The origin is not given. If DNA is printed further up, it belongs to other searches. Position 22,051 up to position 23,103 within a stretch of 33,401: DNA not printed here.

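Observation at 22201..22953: Orphan dual zinc-ribbon protein as the sole intact cargo next to tRNA-Leu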

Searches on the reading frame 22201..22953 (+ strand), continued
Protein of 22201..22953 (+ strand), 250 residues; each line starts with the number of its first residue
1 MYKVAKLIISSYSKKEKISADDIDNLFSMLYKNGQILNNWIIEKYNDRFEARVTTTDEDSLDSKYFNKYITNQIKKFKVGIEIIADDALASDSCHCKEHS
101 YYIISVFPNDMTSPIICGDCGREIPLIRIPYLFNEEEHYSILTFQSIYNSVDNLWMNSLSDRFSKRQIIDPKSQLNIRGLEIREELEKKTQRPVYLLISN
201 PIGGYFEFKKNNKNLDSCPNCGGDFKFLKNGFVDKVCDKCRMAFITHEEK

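Call 26: find_encoding_contigs(protein=P0001, flank=8000, max_places=3)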
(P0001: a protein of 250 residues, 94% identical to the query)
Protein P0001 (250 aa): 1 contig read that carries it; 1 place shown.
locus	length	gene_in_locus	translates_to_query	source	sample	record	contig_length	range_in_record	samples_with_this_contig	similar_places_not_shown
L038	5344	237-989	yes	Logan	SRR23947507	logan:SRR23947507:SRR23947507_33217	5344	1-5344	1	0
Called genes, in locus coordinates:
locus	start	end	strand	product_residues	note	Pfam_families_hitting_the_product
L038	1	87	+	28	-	?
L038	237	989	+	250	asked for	PF10071:DUF2310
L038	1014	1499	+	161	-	-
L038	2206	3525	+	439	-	PF04326:SLFN_AlbA_2, PF13749:HATPase_c_4, PF13412:HTH_24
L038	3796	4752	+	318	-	PF13310:Virulence_RhuM, PF02661:Fic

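Call 27: find_encoding_contigs(protein=P0003, flank=8000, max_places=3)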
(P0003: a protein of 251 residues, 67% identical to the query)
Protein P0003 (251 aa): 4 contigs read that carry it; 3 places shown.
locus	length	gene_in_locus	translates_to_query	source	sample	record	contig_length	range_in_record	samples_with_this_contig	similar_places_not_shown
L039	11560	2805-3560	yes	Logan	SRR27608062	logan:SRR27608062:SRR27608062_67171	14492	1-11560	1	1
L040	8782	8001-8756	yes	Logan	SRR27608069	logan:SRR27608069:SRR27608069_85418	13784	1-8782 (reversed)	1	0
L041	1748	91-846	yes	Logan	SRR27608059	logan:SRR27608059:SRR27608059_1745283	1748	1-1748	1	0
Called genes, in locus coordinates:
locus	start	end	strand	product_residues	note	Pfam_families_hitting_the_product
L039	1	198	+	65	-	?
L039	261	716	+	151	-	-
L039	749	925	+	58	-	-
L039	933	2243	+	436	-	PF15428:Imm26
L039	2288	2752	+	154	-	-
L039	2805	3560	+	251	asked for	PF10071:DUF2310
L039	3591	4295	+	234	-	-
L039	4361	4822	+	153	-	-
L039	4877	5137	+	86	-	-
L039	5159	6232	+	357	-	PF13302:Acetyltransf_3, PF00583:Acetyltransf_1, PF13508:Acetyltransf_7 (weak)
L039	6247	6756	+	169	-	PF13302:Acetyltransf_3, PF00583:Acetyltransf_1 (weak)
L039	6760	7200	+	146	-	PF00583:Acetyltransf_1, PF13673:Acetyltransf_10 (weak), PF13508:Acetyltransf_7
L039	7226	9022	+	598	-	PF06081:ArAE_1, PF13515:FUSC_2 (weak), PF04632:FUSC, PF01636:APH (weak), PF04655:APH_6_hur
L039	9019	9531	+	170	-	PF14512:TM1586_NiRdase (faint), PF00881:Nitroreductase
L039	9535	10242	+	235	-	PF00702:Hydrolase, PF13419:HAD_2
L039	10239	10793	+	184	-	PF04073:tRNA_edit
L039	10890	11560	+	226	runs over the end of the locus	PF01569:PAP2 (weak)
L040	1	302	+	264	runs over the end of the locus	PF01636:APH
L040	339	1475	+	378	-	PF00201:UDPGT, PF04101:Glyco_tran_28_C, PF06722:EryCIII-like_C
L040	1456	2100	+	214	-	PF01966:HD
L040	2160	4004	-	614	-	PF13306:LRR_5, PF13855:LRR_8 (faint), PF13306:LRR_5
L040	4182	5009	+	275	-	PF00561:Abhydrolase_1, PF12146:Hydrolase_4, PF12697:Abhydrolase_6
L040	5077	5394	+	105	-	PF12650:DUF3784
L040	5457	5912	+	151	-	-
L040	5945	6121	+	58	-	-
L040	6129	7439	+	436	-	PF15428:Imm26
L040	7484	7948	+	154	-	-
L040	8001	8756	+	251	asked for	PF10071:DUF2310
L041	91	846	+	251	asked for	PF10071:DUF2310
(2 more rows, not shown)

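Call 29: predict_structure(alignment_id=A1)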
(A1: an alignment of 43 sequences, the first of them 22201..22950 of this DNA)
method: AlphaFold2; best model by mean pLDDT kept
length: 250 residues; sequences in the alignment: 43
mean_pLDDT: 89.0   pTM: 0.87
mean pLDDT of the five models: 89.0, 88.3, 88.2, 88.1, 86.8
residues with pLDDT >= 90: 171; 70-90: 58; 50-70: 13; < 50: 8
segments of 3 or more residues with pLDDT < 50: 202-205, 209-211
pLDDT, mean of each block of 10 residues (from residue 1): 95 84 96 96 95 95 96 93 92 90 90 93 95 96 95 81 82 94 98 91 49 75 89 91 77
secondary structure, 60 per line:
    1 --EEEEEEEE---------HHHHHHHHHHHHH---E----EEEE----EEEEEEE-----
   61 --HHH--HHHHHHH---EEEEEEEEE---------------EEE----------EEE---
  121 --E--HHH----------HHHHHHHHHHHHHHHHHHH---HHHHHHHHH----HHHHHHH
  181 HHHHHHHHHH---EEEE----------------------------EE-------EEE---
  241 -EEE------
elements in order: E3-10 H20-32 E41-44 E49-55 H68-74 E78-86 E102-104 E115-117 H139-157 H161-169 H174-190 E194-197 E235-237 E242-244

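Call 37: fold_search(model_id=the predicted structure, library=pdb)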
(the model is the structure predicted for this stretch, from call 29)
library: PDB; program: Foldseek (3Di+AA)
matches with E <= 10: 1618; with E <= 0.001: 0
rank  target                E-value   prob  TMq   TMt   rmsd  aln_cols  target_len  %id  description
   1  5xzq_A                1.1e-03  1.00  0.24  0.46   5.1       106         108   12  Hydroxynitrile lyase from Passiflora edulis (PeHNL) (released 2017-11-22)
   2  5xzt_C                1.3e-03  1.00  0.24  0.47   4.6       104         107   12  C-terminal peptide depleted mutant of hydroxynitrile lyase from Passiflora edulis (PeHNL) (released 2017-11-22)
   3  5xzq_E                1.9e-03  1.00  0.24  0.47   4.8       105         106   12  Hydroxynitrile lyase from Passiflora edulis (PeHNL) (released 2017-11-22)
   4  5xzq_K                2.3e-03  1.00  0.25  0.48   4.5       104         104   12  Hydroxynitrile lyase from Passiflora edulis (PeHNL) (released 2017-11-22)
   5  3kg0_A                2.5e-03  1.00  0.26  0.57   4.6       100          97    7  Crystal structure of SnoaB, a cofactor-independent oxygenase from Streptomyces nogalater, determined to 1.7 resolution (released 2010-01-26)
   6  3kg0_B                2.5e-03  1.00  0.27  0.58   4.6       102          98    4  Crystal structure of SnoaB, a cofactor-independent oxygenase from Streptomyces nogalater, determined to 1.7 resolution (released 2010-01-26)
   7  2pd1_A                2.5e-03  1.00  0.28  0.56   4.1       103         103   12  Crystal structure of NE2512 protein of unknown function from Nitrosomonas europaea (released 2007-05-01)
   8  5xzq_C                2.5e-03  0.99  0.24  0.46   4.9       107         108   12  Hydroxynitrile lyase from Passiflora edulis (PeHNL) (released 2017-11-22)
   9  6wue_A                2.8e-03  1.00  0.22  0.51   7.4       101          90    8  Tetragonal crystal form of SbtB from Synechocystis PCC6803 (released 2020-08-26)
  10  2pd1_B                3.0e-03  1.00  0.27  0.55   5.6       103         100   14  Crystal structure of NE2512 protein of unknown function from Nitrosomonas europaea (released 2007-05-01)
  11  7bio_A                3.0e-03  1.00  0.25  0.50   6.9       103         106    7  Crystal structure of monooxygenase RslO4 from Streptomyces bottropensis (released 2021-01-20)
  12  5b0b_A                3.8e-03  1.00  0.25  0.54   4.2        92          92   11  Polyketide cyclase OAC from Cannabis sativa, I7F mutant (released 2016-01-27)
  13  1si9_A                4.0e-03  0.96  0.22  0.41   5.2       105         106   14  Boiling stable protein isolated from Populus tremula (released 2004-09-21)
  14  3e8o_A                4.3e-03  0.98  0.23  0.46   6.6       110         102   10  CRYSTAL STRUCTURE OF A PUTATIVE ANTIBIOTIC BIOSYNTHESIS MONOOXYGENASE (DR_2100) FROM DEINOCOCCUS RADIODURANS AT 1.40 A (released 2008-09-09)
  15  3kg0_C                4.6e-03  1.00  0.27  0.59   3.9       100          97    4  Crystal structure of SnoaB, a cofactor-independent oxygenase from Streptomyces nogalater, determined to 1.7 resolution (released 2010-01-26)
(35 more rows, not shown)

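Call 38: fold_search(model_id=the predicted structure, library=viral)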
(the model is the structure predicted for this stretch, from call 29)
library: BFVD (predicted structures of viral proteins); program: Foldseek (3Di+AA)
matches with E <= 10: 1235; with E <= 0.001: 0
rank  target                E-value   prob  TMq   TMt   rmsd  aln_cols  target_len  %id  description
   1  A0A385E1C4            2.6e-03  0.66  0.23  0.21  20.8       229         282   12  (no name in the UniProt tables at hand)
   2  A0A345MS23            5.8e-03  1.00  0.26  0.51   3.3        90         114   11  (no name in the UniProt tables at hand)
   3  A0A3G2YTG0            6.2e-03  1.00  0.24  0.37   4.7        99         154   19  (no name in the UniProt tables at hand)
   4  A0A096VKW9            6.2e-03  0.99  0.25  0.52   5.0        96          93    9  Uncharacterized protein [Synechococcus phage S-CBP2]
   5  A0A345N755            6.6e-03  0.99  0.24  0.27   6.6       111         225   14  (no name in the UniProt tables at hand)
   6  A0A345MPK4            7.4e-03  1.00  0.27  0.31   3.5        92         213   17  (no name in the UniProt tables at hand)
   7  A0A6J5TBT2            7.4e-03  0.99  0.23  0.48   5.2        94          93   11  Uncharacterized protein [uncultured Caudovirales phage]
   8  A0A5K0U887            7.4e-03  0.99  0.24  0.16   4.7        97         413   18  Uncharacterized protein [Yasminevirus sp. GU-2018]
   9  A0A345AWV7            7.4e-03  0.44  0.21  0.05  17.1       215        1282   11  (no name in the UniProt tables at hand)
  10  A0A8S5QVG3            7.9e-03  0.99  0.25  0.53   5.0        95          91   15  Uncharacterized protein [Siphoviridae sp. ctQNW6]
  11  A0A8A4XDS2            1.1e-02  0.99  0.24  0.09   4.1        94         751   15  Nonstructural protein [Phylloscopus proregulus Ichthamaparvovirus]
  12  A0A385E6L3            1.2e-02  1.00  0.25  0.38   3.7        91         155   13  (no name in the UniProt tables at hand)
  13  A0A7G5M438            1.3e-02  0.99  0.26  0.40   3.9        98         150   11  Uncharacterized protein [Crucivirus-like circular genetic element-85]
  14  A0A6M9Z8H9            1.3e-02  0.47  0.21  0.23  18.4       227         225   11  Replication-associated protein [Cressdnaviricota sp.]
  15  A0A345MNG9            1.5e-02  0.93  0.23  0.33   8.3        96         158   12  (no name in the UniProt tables at hand)
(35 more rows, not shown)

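Call 39: search_protein_representatives(alignment_id=A1)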
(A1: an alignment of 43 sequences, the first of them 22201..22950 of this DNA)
Query: 43 sequences, 250 profile positions. Proteins with E-value up to 0.001 (for the whole library): 985; up to 1e-10: 578; up to 1e-30: 159. The best 150 are listed.
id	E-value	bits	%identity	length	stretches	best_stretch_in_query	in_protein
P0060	5.5e-116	402.6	-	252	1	1-249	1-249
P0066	2.1e-104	364.7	-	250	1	1-245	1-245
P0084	4.8e-99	347.2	-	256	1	1-246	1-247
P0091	1.2e-88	313.2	-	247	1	1-247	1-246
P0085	4.0e-87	308.1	-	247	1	1-249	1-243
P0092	1.5e-76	273.5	-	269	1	1-248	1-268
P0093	3.3e-74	265.8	-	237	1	3-244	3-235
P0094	7.7e-73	261.3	-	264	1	1-248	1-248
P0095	1.5e-72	260.4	-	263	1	1-247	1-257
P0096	1.7e-71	256.9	-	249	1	1-246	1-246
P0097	9.3e-71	254.5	-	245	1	1-245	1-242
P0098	8.1e-66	238.3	-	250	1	4-244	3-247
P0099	5.3e-63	229.1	-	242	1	6-244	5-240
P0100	5.6e-62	225.8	-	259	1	18-245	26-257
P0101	3.5e-61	223.1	-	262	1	1-245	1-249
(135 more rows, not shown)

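Call 40: find_encoding_contigs(protein=window:22201-22953:+, flank=6000, max_places=5)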
Protein window:22201-22953:+ (250 aa): 1 contig read that carries it; 1 place shown.
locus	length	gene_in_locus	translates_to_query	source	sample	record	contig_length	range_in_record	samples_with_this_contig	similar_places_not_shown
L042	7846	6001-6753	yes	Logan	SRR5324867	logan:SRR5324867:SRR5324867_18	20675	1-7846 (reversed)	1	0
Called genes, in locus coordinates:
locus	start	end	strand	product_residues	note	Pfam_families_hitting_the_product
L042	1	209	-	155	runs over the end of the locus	PF01029:NusB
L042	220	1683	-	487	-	-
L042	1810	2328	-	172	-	PF00588:SpoU_methylase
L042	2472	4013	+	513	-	PF07690:MFS_1, PF13347:MFS_2, PF00083:Sugar_tr (faint), PF03209:PUCC (weak), PF07690:MFS_1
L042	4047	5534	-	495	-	PF00149:Metallophos, PF02872:5_nucleotid_C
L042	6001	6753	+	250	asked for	PF10071:DUF2310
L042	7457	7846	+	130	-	?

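Call 43: find_related_loci(query=A1, collection=viral_contigs, flank=8000)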
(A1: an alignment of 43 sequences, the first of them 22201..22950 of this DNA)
Query A1 (250 aa) in viral_contigs; peptide patterns used: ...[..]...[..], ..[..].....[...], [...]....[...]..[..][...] (x = any residue, [..] = any of these).
149 stretches matched a pattern, but none encodes a relative of the query by tblastn (E <= 1e-3).

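Call 44: search_dna_similar(query=window:22201-22950:+, collection=phages, mode=protein, max_evalue=0.001)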
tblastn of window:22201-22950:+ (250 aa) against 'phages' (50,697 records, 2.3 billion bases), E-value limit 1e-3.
No match.

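Call 45: search_dna_similar(query=window:22201-22950:+, collection=plasmids, mode=protein, max_evalue=0.001)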
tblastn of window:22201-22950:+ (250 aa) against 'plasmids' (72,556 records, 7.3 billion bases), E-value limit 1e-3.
Records with a match: 8; places in all: 8; records where one place covers at least 80% of the query: 7.
Best place of each record, by identity: <60% 8.
By first word of the organism name: Acinetobacter 4; Deinococcus 1; Aeromonas 1; Psychrobacter 1; Moraxella 1.
By predicted mobility (MOB-suite, as given by PLSDB): non-mobilizable 5; mobilizable 3.
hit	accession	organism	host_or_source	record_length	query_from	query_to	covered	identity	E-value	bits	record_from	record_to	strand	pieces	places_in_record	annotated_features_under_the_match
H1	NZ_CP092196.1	Deinococcus sp. KNUC1210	Setaria viridis,cell ...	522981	20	242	89%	29.0%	1e-18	92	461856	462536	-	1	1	Zn-ribbon-containing protein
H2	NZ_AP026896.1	Aeromonas caviae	Microbe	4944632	23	242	88%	24.8%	1e-10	69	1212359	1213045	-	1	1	none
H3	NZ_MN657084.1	Psychrobacter sp.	-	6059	30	243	86%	24.8%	4e-6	55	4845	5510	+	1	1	DUF2310 family Zn-ribbon-containing protein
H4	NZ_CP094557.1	Acinetobacter sp. YH12068_T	Pig,feces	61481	30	243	86%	24.8%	4e-6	55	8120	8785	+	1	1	DUF2310 family Zn-ribbon-containing protein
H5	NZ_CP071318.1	Acinetobacter indicus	porcine,cell culture,feces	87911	30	243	86%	24.8%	4e-6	55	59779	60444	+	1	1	DUF2310 family Zn-ribbon-containing protein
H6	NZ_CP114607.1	Acinetobacter sp. YWS30-1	soil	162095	30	243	86%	24.8%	4e-6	55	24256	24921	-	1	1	DUF2310 family Zn-ribbon-containing protein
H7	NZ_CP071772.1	Acinetobacter towneri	porcine,cell culture,feces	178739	30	243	86%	24.8%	4e-6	55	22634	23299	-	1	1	DUF2310 family Zn-ribbon-containing protein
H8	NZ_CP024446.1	Moraxella osloensis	Homo sapiens,single cell,skin swab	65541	53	243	76%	23.7%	4e-4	49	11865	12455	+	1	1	DUF2310 family Zn-ribbon-containing protein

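Call 46: get_annotated_region(hit=H3, flank=6000)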
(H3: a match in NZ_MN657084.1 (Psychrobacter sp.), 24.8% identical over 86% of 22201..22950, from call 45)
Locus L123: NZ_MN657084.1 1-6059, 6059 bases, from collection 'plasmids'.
description: Psychrobacter sp. strain ANT_H3 plasmid pA3H4, complete sequence
organism: Psychrobacter sp. (NCBI taxid 56811)
taxonomy: Bacteria; Pseudomonadota; Gammaproteobacteria; Moraxellales; Moraxellaceae; Psychrobacter; Psychrobacter sp.
host: -; source: -; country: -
typing (MOB-suite, as given by PLSDB): non-mobilizable
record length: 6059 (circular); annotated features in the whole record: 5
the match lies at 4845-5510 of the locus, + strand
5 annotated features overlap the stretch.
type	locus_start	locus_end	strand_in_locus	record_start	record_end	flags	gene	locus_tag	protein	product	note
CDS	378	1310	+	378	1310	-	repM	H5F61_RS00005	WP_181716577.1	replication initiation protein RepM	GO:0006270 - DNA replication initiation [Evidence IEA]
CDS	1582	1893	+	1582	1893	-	-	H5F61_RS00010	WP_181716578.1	mobilization protein MobS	-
CDS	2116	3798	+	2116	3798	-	-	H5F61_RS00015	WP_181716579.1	ABC transporter ATP-binding protein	-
CDS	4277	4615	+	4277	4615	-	-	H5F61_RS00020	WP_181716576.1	hypothetical protein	-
CDS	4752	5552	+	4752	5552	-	-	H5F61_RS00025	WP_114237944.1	DUF2310 family Zn-ribbon-containing protein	-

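Call 47: get_annotated_region(hit=H4, flank=6000)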
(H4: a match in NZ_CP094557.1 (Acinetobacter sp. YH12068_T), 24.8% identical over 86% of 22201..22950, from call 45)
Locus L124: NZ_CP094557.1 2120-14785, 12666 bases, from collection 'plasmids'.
description: Acinetobacter sp. YH12068_T plasmid pYH12068-2, complete sequence
organism: Acinetobacter sp. YH12068_T (NCBI taxid 2929515)
taxonomy: Bacteria; Pseudomonadota; Gammaproteobacteria; Moraxellales; Moraxellaceae; Acinetobacter; Acinetobacter sp. YH12068 T
host: -; source: Pig,feces; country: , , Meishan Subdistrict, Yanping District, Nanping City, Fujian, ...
typing (MOB-suite, as given by PLSDB): non-mobilizable
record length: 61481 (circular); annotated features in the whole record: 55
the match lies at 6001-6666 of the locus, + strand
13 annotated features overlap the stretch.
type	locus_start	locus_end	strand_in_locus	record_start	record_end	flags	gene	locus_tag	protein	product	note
CDS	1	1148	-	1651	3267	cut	-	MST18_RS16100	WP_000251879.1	Tn7-like element transposition protein TnsE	-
CDS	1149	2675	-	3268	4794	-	-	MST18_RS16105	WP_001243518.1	TnsD family Tn7-like transposition protein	-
CDS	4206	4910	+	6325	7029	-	-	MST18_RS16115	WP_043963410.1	IS6-like element IS1008 family transposase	-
CDS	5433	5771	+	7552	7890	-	-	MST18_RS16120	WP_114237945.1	hypothetical protein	-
CDS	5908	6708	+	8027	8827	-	-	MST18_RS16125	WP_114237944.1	DUF2310 family Zn-ribbon-containing protein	-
CDS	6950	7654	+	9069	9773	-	-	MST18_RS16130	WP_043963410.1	IS6-like element IS1008 family transposase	-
CDS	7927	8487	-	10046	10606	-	-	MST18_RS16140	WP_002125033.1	macro domain-containing protein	-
CDS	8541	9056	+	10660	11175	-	-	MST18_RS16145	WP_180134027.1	hypothetical protein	-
CDS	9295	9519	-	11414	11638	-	-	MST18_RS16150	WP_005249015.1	hypothetical protein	-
CDS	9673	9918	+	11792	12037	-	-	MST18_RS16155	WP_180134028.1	hypothetical protein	-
CDS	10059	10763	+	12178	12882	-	-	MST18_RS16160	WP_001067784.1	IS6-like element IS1006 family transposase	-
CDS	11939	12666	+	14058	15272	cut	floR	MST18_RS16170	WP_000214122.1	chloramphenicol/florfenicol efflux MFS transporter FloR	-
predicted_resistance_gene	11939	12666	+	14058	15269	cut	floR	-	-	chloramphenicol/florfenicol efflux MFS transporter FloR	predicted by amrfinderplus; class PHENICOL; identity 100.0%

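Call 48: get_annotated_region(hit=H8, flank=6000)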
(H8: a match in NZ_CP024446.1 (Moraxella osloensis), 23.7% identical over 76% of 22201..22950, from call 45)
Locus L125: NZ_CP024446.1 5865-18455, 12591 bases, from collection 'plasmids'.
description: Moraxella osloensis strain NP7 plasmid pNP7-3, complete sequence
organism: Moraxella osloensis (NCBI taxid 34062)
taxonomy: Bacteria; Pseudomonadota; Gammaproteobacteria; Moraxellales; Moraxellaceae; Moraxella; Moraxella osloensis
host: -; source: Homo sapiens,single cell,skin swab; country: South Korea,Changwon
typing (MOB-suite, as given by PLSDB): non-mobilizable
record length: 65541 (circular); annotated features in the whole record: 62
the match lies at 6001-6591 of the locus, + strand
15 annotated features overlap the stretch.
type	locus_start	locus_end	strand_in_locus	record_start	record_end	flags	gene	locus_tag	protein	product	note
CDS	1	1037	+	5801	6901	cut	-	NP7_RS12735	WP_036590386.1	macro domain-containing protein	-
CDS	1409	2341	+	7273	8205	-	-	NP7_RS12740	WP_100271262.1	hypothetical protein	-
CDS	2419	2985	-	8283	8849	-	-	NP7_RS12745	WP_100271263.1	recombinase family protein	GO:0006310 - DNA recombination [Evidence IEA]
CDS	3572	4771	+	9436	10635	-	-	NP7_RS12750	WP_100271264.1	ATP-binding protein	-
CDS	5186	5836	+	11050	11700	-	-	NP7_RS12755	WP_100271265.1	hypothetical protein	-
CDS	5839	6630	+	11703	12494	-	-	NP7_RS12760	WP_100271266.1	DUF2310 family Zn-ribbon-containing protein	-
CDS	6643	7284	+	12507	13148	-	-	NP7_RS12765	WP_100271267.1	hypothetical protein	-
CDS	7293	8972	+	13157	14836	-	-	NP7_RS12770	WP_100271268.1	hypothetical protein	-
CDS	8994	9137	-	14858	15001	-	-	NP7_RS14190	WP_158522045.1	hypothetical protein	-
CDS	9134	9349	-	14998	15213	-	-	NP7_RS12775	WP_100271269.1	hypothetical protein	-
CDS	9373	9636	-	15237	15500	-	-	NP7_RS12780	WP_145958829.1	hypothetical protein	-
CDS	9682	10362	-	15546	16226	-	-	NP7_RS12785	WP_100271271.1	hypothetical protein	-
CDS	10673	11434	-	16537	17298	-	-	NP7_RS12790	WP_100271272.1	TSUP family transporter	-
CDS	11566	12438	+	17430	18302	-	-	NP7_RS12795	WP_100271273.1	LysR family transcriptional regulator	GO:0006355 - regulation of DNA-templated transcription [Evidence IEA]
CDS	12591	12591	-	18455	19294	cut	-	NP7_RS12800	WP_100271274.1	LysR family transcriptional regulator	GO:0006355 - regulation of DNA-templated transcription [Evidence IEA]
